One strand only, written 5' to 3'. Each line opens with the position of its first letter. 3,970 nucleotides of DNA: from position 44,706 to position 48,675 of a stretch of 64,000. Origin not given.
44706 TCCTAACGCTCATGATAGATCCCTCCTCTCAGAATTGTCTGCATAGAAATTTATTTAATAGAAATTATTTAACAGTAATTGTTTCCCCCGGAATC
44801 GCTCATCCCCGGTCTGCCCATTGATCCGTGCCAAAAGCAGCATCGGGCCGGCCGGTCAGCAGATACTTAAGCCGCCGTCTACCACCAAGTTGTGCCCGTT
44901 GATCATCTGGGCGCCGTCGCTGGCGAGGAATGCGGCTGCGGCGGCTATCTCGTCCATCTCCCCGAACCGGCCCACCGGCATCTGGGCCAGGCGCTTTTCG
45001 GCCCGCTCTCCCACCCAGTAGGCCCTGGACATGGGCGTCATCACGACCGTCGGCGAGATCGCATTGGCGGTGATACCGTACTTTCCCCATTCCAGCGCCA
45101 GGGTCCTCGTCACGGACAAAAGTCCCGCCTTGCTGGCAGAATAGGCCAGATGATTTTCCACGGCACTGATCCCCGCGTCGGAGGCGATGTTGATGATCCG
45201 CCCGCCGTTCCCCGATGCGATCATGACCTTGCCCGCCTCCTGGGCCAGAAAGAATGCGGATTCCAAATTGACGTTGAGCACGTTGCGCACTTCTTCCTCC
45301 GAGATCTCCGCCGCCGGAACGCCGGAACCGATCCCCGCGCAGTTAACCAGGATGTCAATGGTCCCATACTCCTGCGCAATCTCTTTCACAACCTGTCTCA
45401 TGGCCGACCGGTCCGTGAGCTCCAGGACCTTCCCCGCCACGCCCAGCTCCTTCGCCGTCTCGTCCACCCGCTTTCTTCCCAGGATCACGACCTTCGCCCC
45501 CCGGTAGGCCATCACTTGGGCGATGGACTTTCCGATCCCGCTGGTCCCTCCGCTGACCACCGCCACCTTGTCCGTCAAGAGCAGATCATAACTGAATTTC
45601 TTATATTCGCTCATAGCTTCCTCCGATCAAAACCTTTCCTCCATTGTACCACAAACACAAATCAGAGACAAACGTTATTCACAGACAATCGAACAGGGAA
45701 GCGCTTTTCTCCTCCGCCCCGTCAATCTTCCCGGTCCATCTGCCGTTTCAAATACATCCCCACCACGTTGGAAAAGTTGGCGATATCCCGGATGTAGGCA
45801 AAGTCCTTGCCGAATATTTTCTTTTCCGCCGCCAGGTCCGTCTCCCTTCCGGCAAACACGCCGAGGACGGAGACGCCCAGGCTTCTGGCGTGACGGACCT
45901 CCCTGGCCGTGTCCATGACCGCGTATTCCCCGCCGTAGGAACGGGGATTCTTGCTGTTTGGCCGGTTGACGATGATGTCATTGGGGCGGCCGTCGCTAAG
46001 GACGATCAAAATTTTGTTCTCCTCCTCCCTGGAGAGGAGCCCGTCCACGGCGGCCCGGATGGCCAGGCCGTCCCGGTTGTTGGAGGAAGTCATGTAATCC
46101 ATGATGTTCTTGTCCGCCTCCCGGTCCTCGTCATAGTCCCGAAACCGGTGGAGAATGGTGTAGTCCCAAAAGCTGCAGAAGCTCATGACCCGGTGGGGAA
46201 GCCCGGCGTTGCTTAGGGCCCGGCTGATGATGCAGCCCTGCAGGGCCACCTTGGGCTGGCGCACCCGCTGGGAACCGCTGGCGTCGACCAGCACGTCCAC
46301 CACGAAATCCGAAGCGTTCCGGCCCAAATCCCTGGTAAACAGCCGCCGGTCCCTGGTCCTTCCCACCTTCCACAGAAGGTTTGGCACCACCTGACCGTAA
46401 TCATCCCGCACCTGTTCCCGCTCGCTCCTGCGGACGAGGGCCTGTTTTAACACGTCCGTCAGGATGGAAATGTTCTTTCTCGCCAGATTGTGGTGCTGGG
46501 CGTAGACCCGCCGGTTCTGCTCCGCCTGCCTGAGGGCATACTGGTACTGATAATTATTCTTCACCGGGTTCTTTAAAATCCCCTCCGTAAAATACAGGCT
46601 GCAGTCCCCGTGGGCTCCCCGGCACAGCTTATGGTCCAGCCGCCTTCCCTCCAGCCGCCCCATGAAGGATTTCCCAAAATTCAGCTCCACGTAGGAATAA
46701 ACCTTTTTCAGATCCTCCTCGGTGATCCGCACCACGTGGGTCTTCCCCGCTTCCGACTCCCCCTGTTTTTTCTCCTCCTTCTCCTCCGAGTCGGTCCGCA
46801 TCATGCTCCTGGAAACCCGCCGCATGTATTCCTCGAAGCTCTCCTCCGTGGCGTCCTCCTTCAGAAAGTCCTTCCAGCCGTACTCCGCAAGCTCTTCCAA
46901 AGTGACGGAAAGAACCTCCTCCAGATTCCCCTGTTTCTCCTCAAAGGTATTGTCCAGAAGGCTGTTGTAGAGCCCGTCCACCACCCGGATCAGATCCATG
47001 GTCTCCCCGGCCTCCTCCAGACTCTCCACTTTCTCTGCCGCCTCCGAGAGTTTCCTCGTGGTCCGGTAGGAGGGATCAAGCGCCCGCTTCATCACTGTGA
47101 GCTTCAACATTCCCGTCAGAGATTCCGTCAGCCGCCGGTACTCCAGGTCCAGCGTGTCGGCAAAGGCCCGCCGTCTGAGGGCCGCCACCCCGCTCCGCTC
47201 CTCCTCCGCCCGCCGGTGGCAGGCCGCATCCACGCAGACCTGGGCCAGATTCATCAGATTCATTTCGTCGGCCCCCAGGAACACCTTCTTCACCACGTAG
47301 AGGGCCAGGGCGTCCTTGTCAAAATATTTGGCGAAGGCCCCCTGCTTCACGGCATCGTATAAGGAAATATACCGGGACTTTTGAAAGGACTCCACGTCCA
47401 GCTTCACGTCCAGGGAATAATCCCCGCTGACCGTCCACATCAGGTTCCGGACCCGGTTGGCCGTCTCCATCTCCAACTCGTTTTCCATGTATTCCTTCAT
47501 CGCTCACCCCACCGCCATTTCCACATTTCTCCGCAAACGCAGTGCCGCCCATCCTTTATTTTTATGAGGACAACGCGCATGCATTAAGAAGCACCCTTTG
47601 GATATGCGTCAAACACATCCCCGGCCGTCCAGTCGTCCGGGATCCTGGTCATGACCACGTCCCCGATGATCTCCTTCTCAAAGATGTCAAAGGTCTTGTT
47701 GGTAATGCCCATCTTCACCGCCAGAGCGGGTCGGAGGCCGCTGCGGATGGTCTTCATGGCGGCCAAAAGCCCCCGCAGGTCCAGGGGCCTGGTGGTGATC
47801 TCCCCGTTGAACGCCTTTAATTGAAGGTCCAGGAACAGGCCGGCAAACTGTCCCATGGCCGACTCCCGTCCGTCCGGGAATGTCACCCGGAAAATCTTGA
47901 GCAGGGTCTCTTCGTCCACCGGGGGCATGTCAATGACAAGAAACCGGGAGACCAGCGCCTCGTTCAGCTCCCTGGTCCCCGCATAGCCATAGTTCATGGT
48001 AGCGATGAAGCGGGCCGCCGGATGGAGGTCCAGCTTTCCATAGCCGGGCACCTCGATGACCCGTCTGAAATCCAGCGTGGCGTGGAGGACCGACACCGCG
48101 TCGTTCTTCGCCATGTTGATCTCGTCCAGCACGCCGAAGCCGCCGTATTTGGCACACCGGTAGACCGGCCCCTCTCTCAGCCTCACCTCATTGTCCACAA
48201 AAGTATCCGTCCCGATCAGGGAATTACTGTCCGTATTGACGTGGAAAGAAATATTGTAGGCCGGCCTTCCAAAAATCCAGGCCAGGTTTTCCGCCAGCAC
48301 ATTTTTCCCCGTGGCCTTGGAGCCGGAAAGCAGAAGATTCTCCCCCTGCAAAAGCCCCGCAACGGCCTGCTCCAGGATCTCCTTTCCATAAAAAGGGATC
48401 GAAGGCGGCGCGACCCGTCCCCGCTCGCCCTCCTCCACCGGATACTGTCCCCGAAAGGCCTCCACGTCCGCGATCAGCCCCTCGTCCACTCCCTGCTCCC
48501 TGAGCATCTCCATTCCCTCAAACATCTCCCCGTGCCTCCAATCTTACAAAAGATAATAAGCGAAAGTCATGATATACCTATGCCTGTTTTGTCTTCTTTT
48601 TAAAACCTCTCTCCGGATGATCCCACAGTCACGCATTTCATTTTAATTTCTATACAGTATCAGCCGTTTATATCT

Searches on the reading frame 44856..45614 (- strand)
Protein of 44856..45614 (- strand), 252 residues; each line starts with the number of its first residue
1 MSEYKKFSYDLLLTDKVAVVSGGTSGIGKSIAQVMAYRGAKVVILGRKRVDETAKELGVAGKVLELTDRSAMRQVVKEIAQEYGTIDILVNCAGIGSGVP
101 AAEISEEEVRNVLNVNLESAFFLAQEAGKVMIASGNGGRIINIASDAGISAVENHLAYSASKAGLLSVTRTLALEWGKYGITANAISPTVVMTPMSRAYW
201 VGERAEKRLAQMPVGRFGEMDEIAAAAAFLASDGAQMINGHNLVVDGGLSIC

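Call 3: search_protein_families(library=pfam, proteins=[window:44856-45614:-], max_evalue=0.001)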
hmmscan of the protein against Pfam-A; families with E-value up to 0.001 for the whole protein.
window:44856-45614:- (252 aa): 5 families
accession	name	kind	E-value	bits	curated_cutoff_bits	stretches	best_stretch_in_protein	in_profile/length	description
PF13561.12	adh_short_C2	-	2e-60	204.8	27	1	25-250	6-236/236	Enoyl-(Acyl carrier protein) reductase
PF00106.31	adh_short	-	4e-49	167.2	26.6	1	16-198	1-189/195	short chain dehydrogenase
PF08659.16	KR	-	4.6e-10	40.1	22.6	1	19-163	4-154/180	KR domain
PF23441.1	SDR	-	1.9e-06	27.9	27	1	16-223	8-231/258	SDR-like rossmann domain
PF01370.27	Epimerase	-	8e-06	25.9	20.9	1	19-117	2-98/240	NAD dependent epimerase/dehydratase family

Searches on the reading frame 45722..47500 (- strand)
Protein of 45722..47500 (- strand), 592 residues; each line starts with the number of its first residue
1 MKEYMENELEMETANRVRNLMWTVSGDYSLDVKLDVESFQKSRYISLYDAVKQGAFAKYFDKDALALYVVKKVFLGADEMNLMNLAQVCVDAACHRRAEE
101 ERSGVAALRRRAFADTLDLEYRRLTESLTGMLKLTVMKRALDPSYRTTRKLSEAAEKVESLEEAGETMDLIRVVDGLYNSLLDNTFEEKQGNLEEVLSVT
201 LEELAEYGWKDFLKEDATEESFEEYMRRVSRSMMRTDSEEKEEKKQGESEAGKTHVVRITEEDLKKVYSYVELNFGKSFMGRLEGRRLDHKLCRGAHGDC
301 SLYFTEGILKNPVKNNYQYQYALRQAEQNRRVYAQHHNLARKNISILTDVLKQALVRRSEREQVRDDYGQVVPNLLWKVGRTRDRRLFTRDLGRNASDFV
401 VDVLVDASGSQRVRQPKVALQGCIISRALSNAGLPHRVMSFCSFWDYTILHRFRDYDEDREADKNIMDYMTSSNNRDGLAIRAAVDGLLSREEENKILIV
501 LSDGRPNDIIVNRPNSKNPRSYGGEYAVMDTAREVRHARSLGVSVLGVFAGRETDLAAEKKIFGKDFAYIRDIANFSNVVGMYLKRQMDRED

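Call 3: search_protein_families(library=pfam, proteins=[window:45722-47500:-], max_evalue=0.001)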
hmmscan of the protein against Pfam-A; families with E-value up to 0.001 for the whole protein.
window:45722-47500:- (592 aa): 2 families
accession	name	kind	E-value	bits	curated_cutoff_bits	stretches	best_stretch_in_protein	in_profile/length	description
PF11775.14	CobT_C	-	1.8e-09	38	21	0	466-508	107-149/220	Cobalamin biosynthesis protein CobT VWA domain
PF00092.34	VWA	-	0.0003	21.5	23.8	1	438-518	42-119/174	von Willebrand factor type A domain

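Call 8: search_protein_families(library=ncbifam, proteins=[window:45722-47500:-])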
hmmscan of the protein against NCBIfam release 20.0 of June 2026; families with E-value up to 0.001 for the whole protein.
window:45722-47500:- (592 aa): 1 family
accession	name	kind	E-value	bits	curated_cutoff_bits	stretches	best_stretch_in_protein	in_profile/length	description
TIGR01651.1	CobT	equivalog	0.00058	18.7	759.05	0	473-508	494-529/600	cobaltochelatase subunit CobT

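Call 30: find_homologous_proteins(query=window:45722-47500:-, max_evalue=0.00001)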
Query window:45722-47500:- (592 aa): 7285 proteins with E <= 0.00001 among 8000 candidates; the best 120 are listed.
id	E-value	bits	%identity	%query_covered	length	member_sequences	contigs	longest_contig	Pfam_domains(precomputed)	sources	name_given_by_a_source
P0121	0.0e+0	1295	99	100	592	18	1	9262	PF11775.14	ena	-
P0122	0.0e+0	1245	95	100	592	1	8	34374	PF11775.14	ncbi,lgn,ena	-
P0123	0.0e+0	1243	95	100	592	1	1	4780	PF11775.14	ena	-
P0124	0.0e+0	1210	92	100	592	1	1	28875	PF11775.14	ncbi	-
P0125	0.0e+0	1190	91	99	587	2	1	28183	PF11775.14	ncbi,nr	ncbi:MAG: nitric oxide reductase activation protein [Lachnospiraceae bacterium]|nr:nitric oxide redu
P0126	0.0e+0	1190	91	99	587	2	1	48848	PF11775.14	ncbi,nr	ncbi:MAG: nitric oxide reductase activation protein [Lachnospiraceae bacterium]|nr:nitric oxide redu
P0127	0.0e+0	1184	91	98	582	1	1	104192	PF11775.14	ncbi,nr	ncbi:MAG: nitric oxide reductase activation protein [Lachnospiraceae bacterium]|nr:nitric oxide redu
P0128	0.0e+0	1147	86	99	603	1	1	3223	PF11775.14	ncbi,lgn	-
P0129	0.0e+0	1141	87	99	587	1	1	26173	PF11775.14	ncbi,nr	ncbi:MAG: nitric oxide reductase activation protein [Lachnospiraceae bacterium]|nr:nitric oxide redu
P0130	0.0e+0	1129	85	99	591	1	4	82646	PF11775.14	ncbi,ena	-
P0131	0.0e+0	1080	80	100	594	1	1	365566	PF11775.14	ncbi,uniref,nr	ncbi:cobaltochelatase CobT-related protein [Fusibacillus kribbianus]|uniref:Nitric oxide reductase a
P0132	0.0e+0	1079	80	100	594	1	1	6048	PF11775.14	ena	-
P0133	0.0e+0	1079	80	100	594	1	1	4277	PF11775.14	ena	-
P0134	0.0e+0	1078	80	100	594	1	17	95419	PF11775.14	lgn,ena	-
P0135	0.0e+0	1077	80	100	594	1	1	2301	PF11775.14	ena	-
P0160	5.7e-288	974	72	99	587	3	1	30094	PF11775.14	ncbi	-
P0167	7.8e-265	898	68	99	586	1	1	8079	PF11775.14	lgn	-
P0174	9.5e-221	752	57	99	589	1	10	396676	PF11775.14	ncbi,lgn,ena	-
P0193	3.7e-217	741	57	98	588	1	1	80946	PF11775.14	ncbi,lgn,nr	ncbi:MAG: nitric oxide reductase activation protein [Eubacteriales bacterium]|nr:nitric oxide reduct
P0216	1.9e-214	732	56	100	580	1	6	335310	PF11775.14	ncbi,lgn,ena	-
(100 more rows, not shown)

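Call 31: find_encoding_contigs(protein=P0174, flank=8000, max_places=1)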
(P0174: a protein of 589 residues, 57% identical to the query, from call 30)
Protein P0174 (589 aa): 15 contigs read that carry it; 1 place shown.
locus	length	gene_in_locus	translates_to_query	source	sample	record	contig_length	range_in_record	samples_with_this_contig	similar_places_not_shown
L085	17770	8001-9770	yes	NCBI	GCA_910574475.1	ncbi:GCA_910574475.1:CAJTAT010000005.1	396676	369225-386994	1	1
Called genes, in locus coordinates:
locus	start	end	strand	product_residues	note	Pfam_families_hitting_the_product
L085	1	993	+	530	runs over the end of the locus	PF07969:Amidohydro_3, PF01979:Amidohydro_1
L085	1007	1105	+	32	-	-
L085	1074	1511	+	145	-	-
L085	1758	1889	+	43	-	-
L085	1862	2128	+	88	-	-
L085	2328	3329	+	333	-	-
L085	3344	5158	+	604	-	PF00009:GTP_EFTU, PF03144:GTP_EFTU_D2, PF00679:EFG_C, PF06421:LepA_C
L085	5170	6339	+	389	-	PF04055:Radical_SAM, PF06969:HemN_C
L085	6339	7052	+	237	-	PF00702:Hydrolase, PF13419:HAD_2, PF13242:Hydrolase_like (weak)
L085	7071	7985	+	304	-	PF07728:AAA_5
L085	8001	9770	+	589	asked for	PF11775:CobT_C (weak)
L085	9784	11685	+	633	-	PF09913:DUF2142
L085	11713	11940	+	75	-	-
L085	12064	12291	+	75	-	-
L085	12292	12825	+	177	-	PF01569:PAP2, PF14378:PAP2_3 (weak)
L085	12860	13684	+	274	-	PF02517:Rce1-like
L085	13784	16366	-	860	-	PF02861:Clp_N, PF23569:NBD_SMAX1, PF00004:AAA, PF17871:AAA_lid_9, PF00004:AAA, PF07724:AAA_2, PF07728:AAA_5, PF10431:ClpB_D2-small, +10 more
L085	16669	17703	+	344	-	PF01628:HrcA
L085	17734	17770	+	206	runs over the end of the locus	PF01025:GrpE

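Call 32: find_encoding_contigs(protein=P0216, flank=8000, max_places=1)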
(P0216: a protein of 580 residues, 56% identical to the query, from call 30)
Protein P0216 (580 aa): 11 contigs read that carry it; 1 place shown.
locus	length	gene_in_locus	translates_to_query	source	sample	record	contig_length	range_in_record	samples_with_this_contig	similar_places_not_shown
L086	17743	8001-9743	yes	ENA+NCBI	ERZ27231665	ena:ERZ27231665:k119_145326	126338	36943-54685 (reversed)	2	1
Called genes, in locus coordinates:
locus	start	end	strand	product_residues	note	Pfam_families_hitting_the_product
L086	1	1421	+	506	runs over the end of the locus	PF02541:Ppx-GppA, PF21447:Ppx-GppA_III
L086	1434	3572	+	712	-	PF13089:PP_kinase_N, PF13091:PLDc_2 (faint), PF02503:PP_kinase, PF17941:PP_kinase_C_1, PF13090:PP_kinase_C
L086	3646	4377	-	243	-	PF02517:Rce1-like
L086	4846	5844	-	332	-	PF00702:Hydrolase, PF05116:S6PP, PF08282:Hydrolase_3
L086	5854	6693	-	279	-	PF02811:PHP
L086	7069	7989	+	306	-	PF07726:AAA_3 (faint), PF07728:AAA_5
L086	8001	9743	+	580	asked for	PF11775:CobT_C (weak)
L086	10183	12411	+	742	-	PF00403:HMA, PF00122:E1-E2_ATPase, PF08282:Hydrolase_3 (faint), PF00702:Hydrolase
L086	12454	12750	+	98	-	PF02583:Trns_repr_metal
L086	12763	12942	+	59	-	PF00403:HMA (weak)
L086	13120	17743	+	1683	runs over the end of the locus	PF02057:Glyco_hydro_59, PF21708:Glyco_hydro_59_C (weak), PF07554:FIVAR, PF13306:LRR_5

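Call 33: find_encoding_contigs(protein=P0193, flank=8000, max_places=1)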
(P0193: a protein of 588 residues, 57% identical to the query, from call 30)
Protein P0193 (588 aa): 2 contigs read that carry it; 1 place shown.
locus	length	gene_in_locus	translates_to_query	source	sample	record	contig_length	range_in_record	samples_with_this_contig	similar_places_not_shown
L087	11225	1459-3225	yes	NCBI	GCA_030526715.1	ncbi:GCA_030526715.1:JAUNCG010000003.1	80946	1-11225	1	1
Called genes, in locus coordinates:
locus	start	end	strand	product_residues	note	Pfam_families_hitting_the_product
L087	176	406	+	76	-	-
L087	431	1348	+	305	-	PF07728:AAA_5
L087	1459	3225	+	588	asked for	PF11775:CobT_C (faint)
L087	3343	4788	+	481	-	PF06347:SH3_4 (faint), PF08239:SH3_3, PF00877:NLPC_P60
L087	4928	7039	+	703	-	PF12437:GSIII_N, PF00120:Gln-synt_C, PF18318:Gln-synt_C-ter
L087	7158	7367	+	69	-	PF08984:DUF1858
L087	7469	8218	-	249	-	PF05389:MecA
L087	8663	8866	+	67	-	-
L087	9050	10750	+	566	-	PF00704:Glyco_hydro_18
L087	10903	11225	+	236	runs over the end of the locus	PF01520:Amidase_3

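Call 35: search_protein_families(library=padloc, proteins=[window:45722-47500:-], max_evalue=0.01)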
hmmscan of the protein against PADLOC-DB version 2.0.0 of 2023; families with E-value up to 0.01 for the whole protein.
window:45722-47500:- (592 aa): 0 families

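Call 79: search_solved_structures(query=window:45722-47500:-, max_evalue=0.01)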
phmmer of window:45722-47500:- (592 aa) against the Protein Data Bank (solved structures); distinct sequences matched with E-value up to 0.01: 3.
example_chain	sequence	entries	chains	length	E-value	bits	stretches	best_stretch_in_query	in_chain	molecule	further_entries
21vt_A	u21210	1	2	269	0.00012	24.2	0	473-522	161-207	Cobaltochelatase subunit CobT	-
9qh6_G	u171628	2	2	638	0.00013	24.2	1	427-565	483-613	von Willebrand factor, type A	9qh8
9qhd_G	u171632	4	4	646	0.00025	23.2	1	428-570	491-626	Nitric oxide reductase NorD protein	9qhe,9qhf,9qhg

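Call 80: find_encoding_contigs(protein=P0160, flank=10000, max_places=1)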
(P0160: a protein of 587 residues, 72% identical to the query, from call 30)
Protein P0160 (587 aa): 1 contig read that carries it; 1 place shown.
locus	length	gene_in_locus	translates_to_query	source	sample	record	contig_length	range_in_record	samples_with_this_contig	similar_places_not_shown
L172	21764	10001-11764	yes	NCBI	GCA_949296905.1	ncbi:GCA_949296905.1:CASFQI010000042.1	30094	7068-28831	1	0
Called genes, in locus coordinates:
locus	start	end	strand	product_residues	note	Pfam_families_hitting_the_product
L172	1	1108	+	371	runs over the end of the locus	PF13306:LRR_5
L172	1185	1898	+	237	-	PF08713:DNA_alkylation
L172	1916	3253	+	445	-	PF13203:DUF2201_N, PF09967:DUF2201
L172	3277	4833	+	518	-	PF00004:AAA, PF07728:AAA_5 (weak)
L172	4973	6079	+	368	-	PF04015:DUF362, PF12837:Fer4_6 (weak), PF12838:Fer4_7, PF13187:Fer4_9 (weak), PF13237:Fer4_10 (weak), PF14697:Fer4_21, PF25160:LdpA_Fe-S-bd (weak), PF00037:Fer4, +4 more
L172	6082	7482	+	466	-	PF01969:Ni_insertion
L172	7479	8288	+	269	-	-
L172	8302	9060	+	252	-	PF00731:AIRC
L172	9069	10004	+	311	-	PF07728:AAA_5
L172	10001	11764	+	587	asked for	PF11775:CobT_C (faint)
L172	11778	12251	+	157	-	PF00583:Acetyltransf_1, PF13508:Acetyltransf_7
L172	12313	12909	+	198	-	PF00210:Ferritin (faint), PF02915:Rubrerythrin, PF21349:RUBY_RBDX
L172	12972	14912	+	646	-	PF00795:CN_hydrolase, PF02540:NAD_synthase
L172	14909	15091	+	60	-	PF20076:DUF6472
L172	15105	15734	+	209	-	PF14681:UPRTase, PF00156:Pribosyltran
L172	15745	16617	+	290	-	PF01979:Amidohydro_1, PF07969:Amidohydro_3 (weak)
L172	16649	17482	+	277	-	PF04542:Sigma70_r2 (weak), PF04539:Sigma70_r3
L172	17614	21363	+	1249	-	PF18072:FGAR-AT_linker (weak), PF02769:AIRS_C, PF13507:GATase_5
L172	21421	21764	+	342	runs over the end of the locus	PF02086:MethyltransfD12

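Call 81: find_encoding_contigs(protein=P0167, flank=10000, max_places=1)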
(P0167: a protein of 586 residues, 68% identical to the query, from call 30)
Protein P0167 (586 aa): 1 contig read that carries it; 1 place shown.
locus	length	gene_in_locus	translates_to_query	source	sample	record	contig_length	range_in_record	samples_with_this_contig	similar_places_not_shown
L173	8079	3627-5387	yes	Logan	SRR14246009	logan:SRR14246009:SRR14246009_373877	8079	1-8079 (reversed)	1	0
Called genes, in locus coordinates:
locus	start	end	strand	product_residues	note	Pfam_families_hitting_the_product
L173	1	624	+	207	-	?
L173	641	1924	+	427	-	-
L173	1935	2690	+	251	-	PF00731:AIRC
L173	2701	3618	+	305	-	PF07728:AAA_5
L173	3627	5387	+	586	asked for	PF11775:CobT_C (faint)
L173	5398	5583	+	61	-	PF20076:DUF6472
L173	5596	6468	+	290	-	PF01979:Amidohydro_1, PF07969:Amidohydro_3 (weak)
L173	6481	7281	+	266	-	PF04539:Sigma70_r3 (weak)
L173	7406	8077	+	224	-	?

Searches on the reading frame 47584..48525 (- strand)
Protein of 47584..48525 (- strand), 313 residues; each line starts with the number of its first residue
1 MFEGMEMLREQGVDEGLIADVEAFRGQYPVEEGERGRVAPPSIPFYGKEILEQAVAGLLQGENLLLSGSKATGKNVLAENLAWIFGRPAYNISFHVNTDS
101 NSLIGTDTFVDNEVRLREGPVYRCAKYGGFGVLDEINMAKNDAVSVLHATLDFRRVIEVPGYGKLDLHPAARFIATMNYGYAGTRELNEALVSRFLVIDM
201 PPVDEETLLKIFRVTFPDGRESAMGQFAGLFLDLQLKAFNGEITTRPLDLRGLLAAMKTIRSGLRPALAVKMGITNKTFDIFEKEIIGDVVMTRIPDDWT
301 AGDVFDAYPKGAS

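Call 3: search_protein_families(library=pfam, proteins=[window:47584-48525:-], max_evalue=0.001)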
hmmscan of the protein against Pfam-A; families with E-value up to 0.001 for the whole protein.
window:47584-48525:- (313 aa): 2 families
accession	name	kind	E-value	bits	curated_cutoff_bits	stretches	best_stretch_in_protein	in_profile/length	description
PF07728.20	AAA_5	-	9.8e-18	64.9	22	1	63-195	1-139/139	AAA domain (dynein-related subfamily)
PF07726.17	AAA_3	-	0.00047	20.5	27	1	64-197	2-131/131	ATPase family associated with various cellular activities (AAA)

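Call 8: search_protein_families(library=ncbifam, proteins=[window:47584-48525:-])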
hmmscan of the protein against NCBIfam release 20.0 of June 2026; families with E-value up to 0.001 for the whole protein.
window:47584-48525:- (313 aa): 1 family
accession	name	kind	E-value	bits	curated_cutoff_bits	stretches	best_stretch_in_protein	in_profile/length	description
TIGR02640.1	gas_vesic_GvpN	equivalog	1e-07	31.7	266.8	1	57-214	17-196/262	gas vesicle protein GvpN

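Call 35: search_protein_families(library=padloc, proteins=[window:47584-48525:-], max_evalue=0.01)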
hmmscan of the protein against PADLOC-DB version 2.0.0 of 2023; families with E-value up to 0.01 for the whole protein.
window:47584-48525:- (313 aa): 0 families

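Call 78: search_solved_structures(query=window:47584-48525:-, max_evalue=0.001)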
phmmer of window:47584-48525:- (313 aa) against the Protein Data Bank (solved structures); distinct sequences matched with E-value up to 0.001: 12.
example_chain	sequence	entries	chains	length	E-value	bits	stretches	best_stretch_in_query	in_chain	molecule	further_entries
6or5_A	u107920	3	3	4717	9e-47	163.2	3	25-212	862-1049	Midasin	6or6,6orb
6i27_A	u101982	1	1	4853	2.8e-41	145.2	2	60-211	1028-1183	Midasin,Midasin,Midasin,Midasin,Midasin,Midasin,Midasin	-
6i26_A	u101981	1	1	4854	2.8e-41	145.2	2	60-211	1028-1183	Midasin,Midasin,Midasin,Midasin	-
6hyp_A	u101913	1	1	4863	2.8e-41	145.1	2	60-211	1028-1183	Midasin,Midasin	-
5jcs_s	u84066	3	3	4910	3e-41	145.1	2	60-211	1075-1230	Midasin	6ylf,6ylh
5c3c_A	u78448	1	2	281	8.5e-16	61.5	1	55-287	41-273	CbbQ/NirQ/NorQ domain protein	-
9qh4_A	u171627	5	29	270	9e-13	51.6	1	44-206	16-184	Protein NorQ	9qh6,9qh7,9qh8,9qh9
6l1q_C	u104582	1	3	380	1.2e-12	51.1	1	63-205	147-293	CbbQ protein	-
9qhd_A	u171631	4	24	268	8.3e-12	48.4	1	44-224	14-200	Nitric oxide reductase NorQ protein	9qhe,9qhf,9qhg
9ujv_A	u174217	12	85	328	0.00036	23.3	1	53-222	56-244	Cobaltochelatase subunit CobS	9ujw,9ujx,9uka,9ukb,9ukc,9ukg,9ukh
9y6s_5X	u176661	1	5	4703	0.00091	22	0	164-214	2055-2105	Dynein heavy chain, putative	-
9udk_A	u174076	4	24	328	0.00095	21.9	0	53-222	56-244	Cobaltochelatase subunit CobS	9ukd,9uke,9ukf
